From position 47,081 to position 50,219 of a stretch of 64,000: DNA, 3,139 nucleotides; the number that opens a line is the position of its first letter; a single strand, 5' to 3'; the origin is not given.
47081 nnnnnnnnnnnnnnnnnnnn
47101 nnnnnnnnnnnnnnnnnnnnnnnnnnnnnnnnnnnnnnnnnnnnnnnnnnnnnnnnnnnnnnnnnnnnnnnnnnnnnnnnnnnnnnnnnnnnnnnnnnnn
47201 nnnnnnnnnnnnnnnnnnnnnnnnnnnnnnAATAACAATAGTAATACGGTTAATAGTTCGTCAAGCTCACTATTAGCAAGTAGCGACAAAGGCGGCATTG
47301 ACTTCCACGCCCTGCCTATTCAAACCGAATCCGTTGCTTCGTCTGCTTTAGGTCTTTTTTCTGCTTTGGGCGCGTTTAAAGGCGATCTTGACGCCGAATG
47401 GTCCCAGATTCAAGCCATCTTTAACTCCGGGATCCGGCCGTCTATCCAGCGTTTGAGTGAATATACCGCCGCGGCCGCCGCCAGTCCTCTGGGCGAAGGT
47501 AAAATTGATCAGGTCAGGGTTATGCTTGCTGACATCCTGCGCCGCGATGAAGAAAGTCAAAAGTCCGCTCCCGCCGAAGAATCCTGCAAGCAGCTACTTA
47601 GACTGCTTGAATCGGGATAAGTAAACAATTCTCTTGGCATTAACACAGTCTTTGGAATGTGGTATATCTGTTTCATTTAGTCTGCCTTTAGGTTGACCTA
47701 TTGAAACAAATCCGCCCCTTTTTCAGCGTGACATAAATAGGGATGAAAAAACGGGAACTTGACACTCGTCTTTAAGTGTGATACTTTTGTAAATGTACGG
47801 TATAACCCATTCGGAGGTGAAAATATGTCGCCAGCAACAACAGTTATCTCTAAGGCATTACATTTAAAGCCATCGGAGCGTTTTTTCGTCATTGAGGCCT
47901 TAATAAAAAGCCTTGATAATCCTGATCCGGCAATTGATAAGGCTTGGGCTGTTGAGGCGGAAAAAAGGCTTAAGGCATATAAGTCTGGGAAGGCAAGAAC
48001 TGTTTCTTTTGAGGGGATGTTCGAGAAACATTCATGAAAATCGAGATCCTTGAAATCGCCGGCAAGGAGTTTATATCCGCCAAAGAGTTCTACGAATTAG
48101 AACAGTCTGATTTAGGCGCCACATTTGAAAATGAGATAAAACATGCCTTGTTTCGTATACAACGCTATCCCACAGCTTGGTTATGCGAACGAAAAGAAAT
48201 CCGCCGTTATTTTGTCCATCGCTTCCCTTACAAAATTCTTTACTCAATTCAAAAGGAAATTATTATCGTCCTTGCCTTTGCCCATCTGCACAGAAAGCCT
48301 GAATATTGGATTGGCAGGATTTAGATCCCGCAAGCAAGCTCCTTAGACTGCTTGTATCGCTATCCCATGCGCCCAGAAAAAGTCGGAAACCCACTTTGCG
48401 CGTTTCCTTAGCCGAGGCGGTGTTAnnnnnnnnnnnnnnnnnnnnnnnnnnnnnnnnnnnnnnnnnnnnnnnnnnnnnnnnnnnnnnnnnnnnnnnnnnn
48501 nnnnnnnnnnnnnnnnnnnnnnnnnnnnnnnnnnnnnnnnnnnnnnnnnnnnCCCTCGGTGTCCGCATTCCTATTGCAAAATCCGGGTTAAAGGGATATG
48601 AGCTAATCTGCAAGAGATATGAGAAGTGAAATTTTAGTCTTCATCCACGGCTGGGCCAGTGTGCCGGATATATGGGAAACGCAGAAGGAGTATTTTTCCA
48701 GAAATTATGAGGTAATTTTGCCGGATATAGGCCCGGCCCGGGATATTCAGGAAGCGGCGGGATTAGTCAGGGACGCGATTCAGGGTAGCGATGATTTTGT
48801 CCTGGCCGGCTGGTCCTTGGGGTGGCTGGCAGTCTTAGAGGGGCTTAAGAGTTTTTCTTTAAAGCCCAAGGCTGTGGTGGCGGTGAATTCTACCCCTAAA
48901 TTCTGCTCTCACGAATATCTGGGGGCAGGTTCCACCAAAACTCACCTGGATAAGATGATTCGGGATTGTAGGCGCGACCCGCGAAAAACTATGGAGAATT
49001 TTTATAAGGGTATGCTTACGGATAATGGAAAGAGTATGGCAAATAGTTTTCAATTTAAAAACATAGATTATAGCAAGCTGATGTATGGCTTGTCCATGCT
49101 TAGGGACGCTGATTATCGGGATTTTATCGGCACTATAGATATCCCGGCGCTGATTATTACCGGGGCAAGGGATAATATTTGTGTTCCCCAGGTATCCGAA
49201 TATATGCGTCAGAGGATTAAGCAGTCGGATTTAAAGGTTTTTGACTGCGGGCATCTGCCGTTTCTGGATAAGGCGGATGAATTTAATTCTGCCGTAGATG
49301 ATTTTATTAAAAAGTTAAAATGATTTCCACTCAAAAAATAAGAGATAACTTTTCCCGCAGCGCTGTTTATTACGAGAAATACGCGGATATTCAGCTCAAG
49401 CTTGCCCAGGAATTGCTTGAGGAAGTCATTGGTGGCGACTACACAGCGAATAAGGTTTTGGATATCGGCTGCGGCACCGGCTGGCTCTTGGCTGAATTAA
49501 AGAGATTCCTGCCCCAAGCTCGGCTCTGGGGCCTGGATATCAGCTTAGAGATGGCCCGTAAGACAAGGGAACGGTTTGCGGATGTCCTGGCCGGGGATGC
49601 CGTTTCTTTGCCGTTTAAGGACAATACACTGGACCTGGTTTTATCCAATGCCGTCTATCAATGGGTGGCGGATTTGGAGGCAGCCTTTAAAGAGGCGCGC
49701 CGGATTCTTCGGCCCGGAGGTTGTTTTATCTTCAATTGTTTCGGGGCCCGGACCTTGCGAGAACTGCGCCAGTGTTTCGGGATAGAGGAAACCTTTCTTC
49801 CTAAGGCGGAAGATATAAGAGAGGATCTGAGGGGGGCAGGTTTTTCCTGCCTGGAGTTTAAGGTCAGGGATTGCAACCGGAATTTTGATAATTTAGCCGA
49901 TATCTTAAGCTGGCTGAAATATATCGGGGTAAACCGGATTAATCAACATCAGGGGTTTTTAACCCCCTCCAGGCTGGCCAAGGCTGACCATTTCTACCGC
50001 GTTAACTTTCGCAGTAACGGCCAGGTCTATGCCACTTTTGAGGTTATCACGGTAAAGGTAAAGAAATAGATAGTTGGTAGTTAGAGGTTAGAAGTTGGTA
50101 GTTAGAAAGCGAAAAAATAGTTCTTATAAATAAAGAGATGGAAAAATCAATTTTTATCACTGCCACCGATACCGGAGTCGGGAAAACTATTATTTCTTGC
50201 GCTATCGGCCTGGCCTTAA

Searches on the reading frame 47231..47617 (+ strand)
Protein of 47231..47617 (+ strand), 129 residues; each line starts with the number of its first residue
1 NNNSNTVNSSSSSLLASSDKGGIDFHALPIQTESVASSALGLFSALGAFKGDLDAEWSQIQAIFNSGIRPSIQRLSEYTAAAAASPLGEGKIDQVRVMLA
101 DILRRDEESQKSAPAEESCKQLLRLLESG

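Call 35: search_protein_families(library=pfam, proteins=[window:47231-47617:+], max_evalue=10)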
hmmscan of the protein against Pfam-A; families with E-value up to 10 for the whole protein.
seq(129 aa): 1 family
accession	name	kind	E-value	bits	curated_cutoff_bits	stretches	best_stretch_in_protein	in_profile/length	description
PF21034.3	BCAS3_WD40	-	0.27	10.2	26.3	1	10-119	304-411/479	BCAS3, WD40 repeat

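Call 59: predict_structure(alignment_id=A3)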
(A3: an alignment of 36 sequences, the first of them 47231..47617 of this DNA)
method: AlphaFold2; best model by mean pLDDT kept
length: 129 residues; sequences in the alignment: 36
mean_pLDDT: 76.8   pTM: 0.58
mean pLDDT of the five models: 76.8, 75.3, 75.1, 73.3, 72.9
residues with pLDDT >= 90: 52; 70-90: 30; 50-70: 35; < 50: 12
segments of 3 or more residues with pLDDT < 50: 9-15, 36-38
pLDDT, mean of each block of 10 residues (from residue 1): 54 50 72 52 57 93 95 91 89 95 88 73 88
secondary structure, 60 per line:
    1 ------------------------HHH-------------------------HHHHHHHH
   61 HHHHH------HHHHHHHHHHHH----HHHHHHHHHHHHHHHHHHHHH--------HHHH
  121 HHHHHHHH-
elements in order: H53-65 H72-83 H88-108 H117-128

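Call 61: fold_search(model_id=the predicted structure, library=pdb)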
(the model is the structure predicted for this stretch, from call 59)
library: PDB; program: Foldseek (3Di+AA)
matches with E <= 10: 22; with E <= 0.001: 0
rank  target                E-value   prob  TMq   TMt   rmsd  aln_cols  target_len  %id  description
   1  8d8j_d                4.1e+00  0.11  0.28  0.08   5.5        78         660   20  Yeast mitochondrial small subunit assembly intermediate (State 1) (released 2022-12-21)
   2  5ft9_A                5.2e+00  0.16  0.29  0.09   3.0        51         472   20  Arabidopsis thaliana nuclear protein-only RNase P 2 (PRORP2) (released 2016-01-27)
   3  5i9d_A                5.2e+00  0.12  0.30  0.13   7.2        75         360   15  Crystal structure of designed pentatricopeptide repeat protein dPPR-U8A2 in complex with its target RNA U8A2 (released 2016-04-27)
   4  4f0x_F                6.5e+00  0.05  0.25  0.09  16.6       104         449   12  Crystal structure of human Malonyl-CoA Decarboxylase (Peroxisomal Isoform) (released 2013-03-20)
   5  7yka_A                7.7e+00  0.08  0.30  0.32   9.4       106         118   18  Crystal structure of Fis1 (Mitochondrial fission 1 protein) (released 2023-08-02)
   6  4f0x_C                7.7e+00  0.04  0.25  0.09  16.5       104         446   12  Crystal structure of human Malonyl-CoA Decarboxylase (Peroxisomal Isoform) (released 2013-03-20)
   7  4f0x_H                7.7e+00  0.04  0.25  0.09  16.5       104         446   12  Crystal structure of human Malonyl-CoA Decarboxylase (Peroxisomal Isoform) (released 2013-03-20)
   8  8jaq_L                8.2e+00  0.07  0.28  0.27   9.0        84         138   15  Structure of CRL2APPBP2 bound with RxxGP degron (tetramer) (released 2023-10-18)
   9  6ygi_C                8.2e+00  0.04  0.26  0.22  13.9        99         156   10  Duck hepatitis B virus capsid Mutant R124E_delta78-122 (released 2020-09-02)
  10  4hwh_E                8.2e+00  0.03  0.16  0.21  12.6        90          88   10  Crystal structure of ATBAG4 (released 2013-05-29)
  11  9dze_f                8.2e+00  0.02  0.19  0.11  13.7       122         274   16  Computationally Designed Bifaceted Protein Nanomaterial pD5-14 (released 2024-10-30)
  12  7pub_DG               8.7e+00  0.11  0.39  0.12   6.2        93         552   14  Late assembly intermediate of the Trypanosoma brucei mitoribosomal small subunit (released 2022-05-04)
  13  3kv6_D                8.7e+00  0.06  0.21  0.07  11.5        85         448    9  Structure of KIAA1718, human Jumonji demethylase, in complex with alpha-ketoglutarate (released 2009-12-22)
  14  4hwc_E                8.7e+00  0.05  0.22  0.32  13.9        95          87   10  Structure of ATBAG1 (released 2013-05-29)
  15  5f4y_A                8.7e+00  0.02  0.16  0.13  16.8        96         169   16  Structure of the SD2 domain of Human Shroom2 (released 2016-10-19)
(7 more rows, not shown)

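Call 74: find_homologous_proteins(query=A3, max_evalue=0.001)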
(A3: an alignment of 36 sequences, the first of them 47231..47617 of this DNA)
Query A3 (36 sequences) (129 aa, profile of the alignment): 61 proteins with E <= 0.001 among 4081 candidates.
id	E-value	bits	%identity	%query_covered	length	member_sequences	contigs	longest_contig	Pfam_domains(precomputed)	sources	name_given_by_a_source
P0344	1.3e-46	175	39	87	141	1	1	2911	-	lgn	-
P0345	6.1e-44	167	37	93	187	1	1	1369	-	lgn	-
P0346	6.4e-44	167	36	84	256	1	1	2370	-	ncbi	-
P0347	1.0e-43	166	34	84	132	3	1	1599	-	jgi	jgi:hypothetical protein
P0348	1.4e-43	166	38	88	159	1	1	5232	-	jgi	jgi:hypothetical protein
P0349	2.2e-43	165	38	79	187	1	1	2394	-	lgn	-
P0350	3.0e-42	161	34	84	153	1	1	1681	-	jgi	jgi:hypothetical protein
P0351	2.7e-40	155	39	96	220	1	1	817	-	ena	-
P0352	2.9e-40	155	35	93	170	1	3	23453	-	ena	-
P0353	8.3e-40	153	37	84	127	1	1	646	-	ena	-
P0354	1.1e-38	150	63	84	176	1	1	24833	-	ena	-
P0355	5.8e-36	141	32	86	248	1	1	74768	-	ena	-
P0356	3.7e-35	138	69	88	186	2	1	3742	-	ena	-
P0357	1.0e-34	137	70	85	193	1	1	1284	-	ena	-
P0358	2.4e-33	132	72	90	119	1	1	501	-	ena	-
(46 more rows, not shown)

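Call 96: search_solved_structures(query=A3, max_evalue=10)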
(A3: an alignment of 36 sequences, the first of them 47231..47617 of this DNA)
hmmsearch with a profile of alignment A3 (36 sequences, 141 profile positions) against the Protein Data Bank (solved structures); distinct sequences matched with E-value up to 10: 6.
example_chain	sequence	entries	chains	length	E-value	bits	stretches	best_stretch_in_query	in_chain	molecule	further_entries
5i9g_C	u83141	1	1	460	5.7e-12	48.5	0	50-72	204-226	pentatricopeptide repeat protein dPPR-U8C2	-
5iww_D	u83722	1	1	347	0.065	15.9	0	49-72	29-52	PLS9-PPR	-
9ijj_3K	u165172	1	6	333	0.71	12.6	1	49-83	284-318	Cilia- and flagella-associated protein 119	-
1ug8_A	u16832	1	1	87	0.74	12.5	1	82-115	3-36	Poly(A)-specific Ribonuclease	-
2ru4_A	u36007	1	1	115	0.89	12.3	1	24-72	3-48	Armadillo Repeat Protein, N-terminal fragment, YIIM2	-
4q2s_A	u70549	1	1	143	0.93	12.2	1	63-89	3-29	PDC1 GE1 DOMAIN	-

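Call 97: search_solved_structures(query=A3, max_evalue=0.1, show_alignments=2)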
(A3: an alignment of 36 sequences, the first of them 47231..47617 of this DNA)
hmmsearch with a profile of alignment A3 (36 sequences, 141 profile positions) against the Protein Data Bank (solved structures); distinct sequences matched with E-value up to 0.1: 2.
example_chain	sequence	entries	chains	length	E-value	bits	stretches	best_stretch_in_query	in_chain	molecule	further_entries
5i9g_C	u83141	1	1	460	5.7e-12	48.5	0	50-72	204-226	pentatricopeptide repeat protein dPPR-U8C2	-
5iww_D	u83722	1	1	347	0.065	15.9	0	49-72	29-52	PLS9-PPR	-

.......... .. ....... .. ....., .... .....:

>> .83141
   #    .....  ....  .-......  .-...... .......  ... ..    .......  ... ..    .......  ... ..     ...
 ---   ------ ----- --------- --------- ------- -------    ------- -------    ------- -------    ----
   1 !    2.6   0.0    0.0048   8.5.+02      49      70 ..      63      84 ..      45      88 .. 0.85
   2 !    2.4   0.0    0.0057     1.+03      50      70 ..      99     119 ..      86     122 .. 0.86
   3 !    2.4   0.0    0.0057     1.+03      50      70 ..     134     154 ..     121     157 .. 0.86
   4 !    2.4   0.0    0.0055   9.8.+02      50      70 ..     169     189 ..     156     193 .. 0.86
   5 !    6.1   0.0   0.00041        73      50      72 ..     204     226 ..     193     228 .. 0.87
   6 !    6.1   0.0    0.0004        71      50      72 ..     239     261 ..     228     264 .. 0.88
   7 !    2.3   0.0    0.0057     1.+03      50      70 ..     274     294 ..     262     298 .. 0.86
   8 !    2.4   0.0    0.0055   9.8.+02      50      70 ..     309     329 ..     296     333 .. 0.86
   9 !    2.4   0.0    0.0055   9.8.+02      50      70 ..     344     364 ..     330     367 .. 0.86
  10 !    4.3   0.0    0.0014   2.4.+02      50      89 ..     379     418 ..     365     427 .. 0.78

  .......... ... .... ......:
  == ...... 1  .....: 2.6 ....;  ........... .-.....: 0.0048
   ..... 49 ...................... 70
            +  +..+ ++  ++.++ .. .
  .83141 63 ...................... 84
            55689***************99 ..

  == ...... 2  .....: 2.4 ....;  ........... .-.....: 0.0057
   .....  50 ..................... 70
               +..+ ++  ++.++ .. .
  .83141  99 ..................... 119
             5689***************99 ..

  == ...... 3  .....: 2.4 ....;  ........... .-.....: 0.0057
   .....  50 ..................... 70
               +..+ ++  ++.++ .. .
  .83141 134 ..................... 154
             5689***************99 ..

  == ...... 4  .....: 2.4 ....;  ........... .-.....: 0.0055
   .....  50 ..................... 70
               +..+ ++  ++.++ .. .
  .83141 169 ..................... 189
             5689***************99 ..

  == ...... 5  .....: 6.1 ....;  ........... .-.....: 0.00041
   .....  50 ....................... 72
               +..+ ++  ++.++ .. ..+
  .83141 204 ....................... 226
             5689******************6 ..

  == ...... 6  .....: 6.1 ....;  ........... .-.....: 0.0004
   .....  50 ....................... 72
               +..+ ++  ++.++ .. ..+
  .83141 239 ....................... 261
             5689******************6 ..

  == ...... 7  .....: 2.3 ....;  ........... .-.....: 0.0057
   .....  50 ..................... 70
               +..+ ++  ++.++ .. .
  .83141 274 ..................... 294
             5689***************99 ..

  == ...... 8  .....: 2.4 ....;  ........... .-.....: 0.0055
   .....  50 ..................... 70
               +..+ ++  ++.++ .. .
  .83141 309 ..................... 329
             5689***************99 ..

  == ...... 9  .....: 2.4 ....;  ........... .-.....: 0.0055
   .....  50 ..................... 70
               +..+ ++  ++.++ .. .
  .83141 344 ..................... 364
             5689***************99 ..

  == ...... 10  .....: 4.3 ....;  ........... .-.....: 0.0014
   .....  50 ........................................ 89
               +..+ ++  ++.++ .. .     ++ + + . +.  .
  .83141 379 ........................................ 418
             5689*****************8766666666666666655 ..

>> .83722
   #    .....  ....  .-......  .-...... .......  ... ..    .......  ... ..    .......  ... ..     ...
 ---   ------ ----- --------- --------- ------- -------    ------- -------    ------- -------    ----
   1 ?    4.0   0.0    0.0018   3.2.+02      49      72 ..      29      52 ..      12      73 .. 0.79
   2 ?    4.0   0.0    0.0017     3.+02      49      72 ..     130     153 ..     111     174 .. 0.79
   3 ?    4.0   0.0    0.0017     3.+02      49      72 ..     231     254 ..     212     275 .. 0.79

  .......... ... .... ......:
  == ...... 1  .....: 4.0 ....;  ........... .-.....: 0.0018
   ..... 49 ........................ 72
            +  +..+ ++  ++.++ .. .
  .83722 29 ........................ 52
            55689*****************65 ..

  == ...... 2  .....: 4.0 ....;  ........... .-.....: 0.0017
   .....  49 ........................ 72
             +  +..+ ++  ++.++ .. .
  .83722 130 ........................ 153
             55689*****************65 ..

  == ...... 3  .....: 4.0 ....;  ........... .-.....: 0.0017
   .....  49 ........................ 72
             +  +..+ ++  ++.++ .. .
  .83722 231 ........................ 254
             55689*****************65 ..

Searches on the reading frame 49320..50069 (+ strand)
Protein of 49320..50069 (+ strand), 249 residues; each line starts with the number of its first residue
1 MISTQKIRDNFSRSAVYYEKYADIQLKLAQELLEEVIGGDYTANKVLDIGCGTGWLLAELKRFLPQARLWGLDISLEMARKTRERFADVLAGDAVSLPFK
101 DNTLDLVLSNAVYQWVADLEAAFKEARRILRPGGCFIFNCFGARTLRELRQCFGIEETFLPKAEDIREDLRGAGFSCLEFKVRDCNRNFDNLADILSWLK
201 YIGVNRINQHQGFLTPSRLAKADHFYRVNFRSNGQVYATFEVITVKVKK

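Call 8: search_protein_families(library=pfam, proteins=[window:49320-50069:+], max_evalue=0.001)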
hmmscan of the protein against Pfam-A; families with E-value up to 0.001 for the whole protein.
window:49320-50069:+ (249 aa): 10 families
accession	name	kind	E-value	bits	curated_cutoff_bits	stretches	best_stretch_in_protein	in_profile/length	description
PF08241.18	Methyltransf_11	-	1.1e-24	87.3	21.2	1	47-138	1-95/95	Methyltransferase domain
PF13649.12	Methyltransf_25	-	2.9e-22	79.6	27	1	46-134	1-97/97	Methyltransferase domain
PF08242.18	Methyltransf_12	-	1.2e-16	61.6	30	1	47-136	1-98/98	Methyltransferase domain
PF13847.12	Methyltransf_31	-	2e-16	60.5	27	1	43-142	4-113/145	Methyltransferase domain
PF13489.12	Methyltransf_23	-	1e-15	58.3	27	1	31-178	11-162/164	Methyltransferase domain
PF01209.24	Ubie_methyltran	-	1.4e-11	44.6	20.1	1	36-155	41-168/233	ubiE/COQ5 methyltransferase family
PF05175.20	MTS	-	9.4e-08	32.3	23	1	28-137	18-137/170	Methyltransferase small domain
PF01728.25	FtsJ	-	9.1e-05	22.9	24.1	0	42-154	21-157/181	FtsJ-like methyltransferase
PF05148.21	Methyltransf_8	-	0.00011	22.6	27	1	43-137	73-155/219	Hypothetical methyltransferase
PF07021.18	MetW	-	0.00051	20.2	21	1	43-132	14-104/193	Methionine biosynthesis protein MetW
